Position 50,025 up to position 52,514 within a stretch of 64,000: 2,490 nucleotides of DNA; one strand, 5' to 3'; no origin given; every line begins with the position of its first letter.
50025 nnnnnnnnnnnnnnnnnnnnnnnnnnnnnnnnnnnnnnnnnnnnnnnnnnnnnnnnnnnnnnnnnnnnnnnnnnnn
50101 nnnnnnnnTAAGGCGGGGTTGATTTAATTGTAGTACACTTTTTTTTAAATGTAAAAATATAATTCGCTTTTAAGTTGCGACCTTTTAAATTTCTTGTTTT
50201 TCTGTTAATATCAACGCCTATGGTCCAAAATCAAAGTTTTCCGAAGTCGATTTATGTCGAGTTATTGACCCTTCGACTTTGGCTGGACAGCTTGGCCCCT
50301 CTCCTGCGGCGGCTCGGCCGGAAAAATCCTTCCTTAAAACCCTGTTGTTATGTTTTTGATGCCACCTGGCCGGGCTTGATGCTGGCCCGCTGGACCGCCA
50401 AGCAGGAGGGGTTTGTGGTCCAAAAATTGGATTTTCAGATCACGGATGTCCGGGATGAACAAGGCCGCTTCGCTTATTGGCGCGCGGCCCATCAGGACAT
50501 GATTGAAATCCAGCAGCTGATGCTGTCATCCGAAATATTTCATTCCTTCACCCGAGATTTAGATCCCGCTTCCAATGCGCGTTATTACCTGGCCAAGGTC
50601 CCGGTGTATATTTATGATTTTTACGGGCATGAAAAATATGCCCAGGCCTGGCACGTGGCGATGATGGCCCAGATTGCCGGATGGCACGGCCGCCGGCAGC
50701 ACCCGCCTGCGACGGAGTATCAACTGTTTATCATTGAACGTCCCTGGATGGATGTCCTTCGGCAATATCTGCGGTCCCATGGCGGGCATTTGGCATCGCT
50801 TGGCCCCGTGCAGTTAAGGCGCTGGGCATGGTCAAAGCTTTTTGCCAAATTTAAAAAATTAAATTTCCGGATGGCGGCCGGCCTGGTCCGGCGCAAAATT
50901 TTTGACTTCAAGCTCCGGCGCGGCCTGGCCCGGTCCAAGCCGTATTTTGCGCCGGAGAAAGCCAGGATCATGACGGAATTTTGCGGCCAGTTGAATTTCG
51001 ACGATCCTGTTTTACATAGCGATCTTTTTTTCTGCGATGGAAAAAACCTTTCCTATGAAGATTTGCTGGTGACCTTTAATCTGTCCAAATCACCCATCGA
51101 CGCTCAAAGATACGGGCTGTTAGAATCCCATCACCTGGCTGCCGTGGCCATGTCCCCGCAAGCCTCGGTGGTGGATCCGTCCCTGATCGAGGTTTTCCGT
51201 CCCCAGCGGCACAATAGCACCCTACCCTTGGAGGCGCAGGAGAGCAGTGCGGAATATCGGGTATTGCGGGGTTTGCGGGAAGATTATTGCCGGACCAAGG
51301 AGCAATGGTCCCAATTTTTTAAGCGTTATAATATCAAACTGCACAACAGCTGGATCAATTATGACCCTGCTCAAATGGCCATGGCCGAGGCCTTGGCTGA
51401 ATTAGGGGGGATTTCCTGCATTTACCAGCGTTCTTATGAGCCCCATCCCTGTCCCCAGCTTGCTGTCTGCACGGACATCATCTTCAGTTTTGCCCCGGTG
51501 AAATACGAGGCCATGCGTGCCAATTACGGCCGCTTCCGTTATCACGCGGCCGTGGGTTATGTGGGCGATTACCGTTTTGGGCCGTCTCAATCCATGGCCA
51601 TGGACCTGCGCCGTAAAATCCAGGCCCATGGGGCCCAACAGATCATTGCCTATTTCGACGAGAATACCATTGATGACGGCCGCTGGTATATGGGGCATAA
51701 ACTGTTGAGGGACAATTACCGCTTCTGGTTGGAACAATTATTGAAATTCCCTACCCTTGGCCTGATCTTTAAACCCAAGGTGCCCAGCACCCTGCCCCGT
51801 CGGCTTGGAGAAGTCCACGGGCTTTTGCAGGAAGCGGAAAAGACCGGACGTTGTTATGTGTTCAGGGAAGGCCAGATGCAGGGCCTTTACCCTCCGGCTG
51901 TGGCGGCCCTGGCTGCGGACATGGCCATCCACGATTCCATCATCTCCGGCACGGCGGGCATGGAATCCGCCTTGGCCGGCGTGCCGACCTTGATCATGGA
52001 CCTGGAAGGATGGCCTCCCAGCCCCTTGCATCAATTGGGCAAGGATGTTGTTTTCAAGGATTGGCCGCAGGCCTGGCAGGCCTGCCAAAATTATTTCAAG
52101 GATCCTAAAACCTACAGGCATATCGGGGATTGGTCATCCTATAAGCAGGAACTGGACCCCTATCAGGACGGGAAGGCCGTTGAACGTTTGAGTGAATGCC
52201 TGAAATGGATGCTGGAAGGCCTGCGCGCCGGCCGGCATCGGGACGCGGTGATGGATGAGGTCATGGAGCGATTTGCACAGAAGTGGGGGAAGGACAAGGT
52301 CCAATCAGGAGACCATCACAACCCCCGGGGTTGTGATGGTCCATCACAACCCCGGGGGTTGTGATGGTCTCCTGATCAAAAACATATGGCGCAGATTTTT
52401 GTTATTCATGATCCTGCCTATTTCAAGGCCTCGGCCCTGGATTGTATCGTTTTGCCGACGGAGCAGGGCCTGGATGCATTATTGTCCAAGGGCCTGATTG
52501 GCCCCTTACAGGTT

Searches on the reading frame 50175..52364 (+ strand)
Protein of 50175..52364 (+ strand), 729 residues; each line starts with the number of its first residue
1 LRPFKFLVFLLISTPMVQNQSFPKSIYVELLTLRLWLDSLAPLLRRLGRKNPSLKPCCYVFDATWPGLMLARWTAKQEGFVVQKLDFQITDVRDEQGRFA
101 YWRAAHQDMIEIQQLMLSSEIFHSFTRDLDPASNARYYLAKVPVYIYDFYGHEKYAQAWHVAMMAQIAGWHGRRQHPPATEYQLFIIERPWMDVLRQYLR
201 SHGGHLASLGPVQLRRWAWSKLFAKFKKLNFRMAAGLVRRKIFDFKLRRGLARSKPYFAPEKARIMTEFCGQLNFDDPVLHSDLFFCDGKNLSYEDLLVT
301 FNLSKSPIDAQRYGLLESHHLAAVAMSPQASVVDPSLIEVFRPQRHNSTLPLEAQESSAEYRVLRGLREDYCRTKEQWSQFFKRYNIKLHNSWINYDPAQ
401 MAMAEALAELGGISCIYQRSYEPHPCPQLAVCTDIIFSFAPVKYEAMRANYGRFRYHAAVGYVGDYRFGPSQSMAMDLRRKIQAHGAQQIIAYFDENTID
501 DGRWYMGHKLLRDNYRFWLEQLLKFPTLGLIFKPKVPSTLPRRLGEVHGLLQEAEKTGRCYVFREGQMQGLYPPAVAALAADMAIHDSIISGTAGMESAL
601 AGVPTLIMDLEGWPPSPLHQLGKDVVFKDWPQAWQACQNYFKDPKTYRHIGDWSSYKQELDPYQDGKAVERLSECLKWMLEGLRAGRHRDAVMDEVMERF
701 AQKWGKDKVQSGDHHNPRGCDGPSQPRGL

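Call 9: search_protein_families(library=pfam, proteins=[window:50175-52364:+], max_evalue=0.001)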
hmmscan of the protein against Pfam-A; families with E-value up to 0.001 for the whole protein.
window:50175-52364:+ (729 aa): 0 families

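Call 35: search_solved_structures(query=window:50175-52364:+, max_evalue=5)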
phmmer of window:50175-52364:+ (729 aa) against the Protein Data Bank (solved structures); distinct sequences matched with E-value up to 5: 0.

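Call 68: search_protein_families(library=ncbifam, proteins=[window:50175-52364:+], max_evalue=0.00001)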
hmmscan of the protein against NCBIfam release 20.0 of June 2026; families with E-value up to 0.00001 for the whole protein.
window:50175-52364:+ (729 aa): 0 families

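Call 91: predict_structure(protein=window:50175-52364:+)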
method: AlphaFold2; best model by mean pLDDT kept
length: 729 residues; sequences in the alignment: 1
mean_pLDDT: 35.9   pTM: 0.28
mean pLDDT of the five models: 35.9, 28.8, 28.0, 27.5, 25.8
residues with pLDDT >= 90: 0; 70-90: 7; 50-70: 81; < 50: 641
segments of 3 or more residues with pLDDT < 50: 1-470, 485-488, 495-508, 533-545, 563-669, 705-729
pLDDT, mean of each block of 10 residues (from residue 1): 35 35 35 43 47 38 34 28 24 29 24 25 30 30 26 31 31 31 27 41 43 41 34 28 28 29 31 31 27 26 29 30 24 26 24 29 32 34 29 29 31 27 25 28 30 33 41 55 51 48 42 63 62 44 48 54 41 34 31 33 31 35 36 39 35 42 44 60 57 61 49 30 27
secondary structure, 60 per line:
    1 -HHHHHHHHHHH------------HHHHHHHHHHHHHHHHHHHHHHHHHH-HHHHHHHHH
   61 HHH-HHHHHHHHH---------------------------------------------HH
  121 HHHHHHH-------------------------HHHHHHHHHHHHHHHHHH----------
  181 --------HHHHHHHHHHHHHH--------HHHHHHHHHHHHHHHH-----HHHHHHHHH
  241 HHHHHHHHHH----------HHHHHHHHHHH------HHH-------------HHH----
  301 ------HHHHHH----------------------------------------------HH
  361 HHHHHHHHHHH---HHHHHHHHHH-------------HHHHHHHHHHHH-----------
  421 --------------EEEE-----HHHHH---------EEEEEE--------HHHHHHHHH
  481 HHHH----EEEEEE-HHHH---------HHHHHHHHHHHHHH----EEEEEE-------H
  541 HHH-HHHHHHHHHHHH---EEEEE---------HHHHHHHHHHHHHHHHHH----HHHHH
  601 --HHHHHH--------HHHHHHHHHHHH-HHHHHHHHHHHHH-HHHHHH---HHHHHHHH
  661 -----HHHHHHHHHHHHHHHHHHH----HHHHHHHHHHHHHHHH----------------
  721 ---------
elements in order (helices of 4 or more, strands of 3 or more residues): H2-12 H25-50 H52-63 H65-73 H119-127 H153-170 H189-202 H211-226 H232-250 H261-271 H307-312 H359-371 H375-384 H398-409 E435-438 H444-448 E458-463 H472-484 E489-494 H496-499 H509-522 E527-532 H540-543 H545-556 E560-564 H574-591 H596-600 H603-608 H617-628 H630-642 H644-649 H653-660 H666-684 H689-704
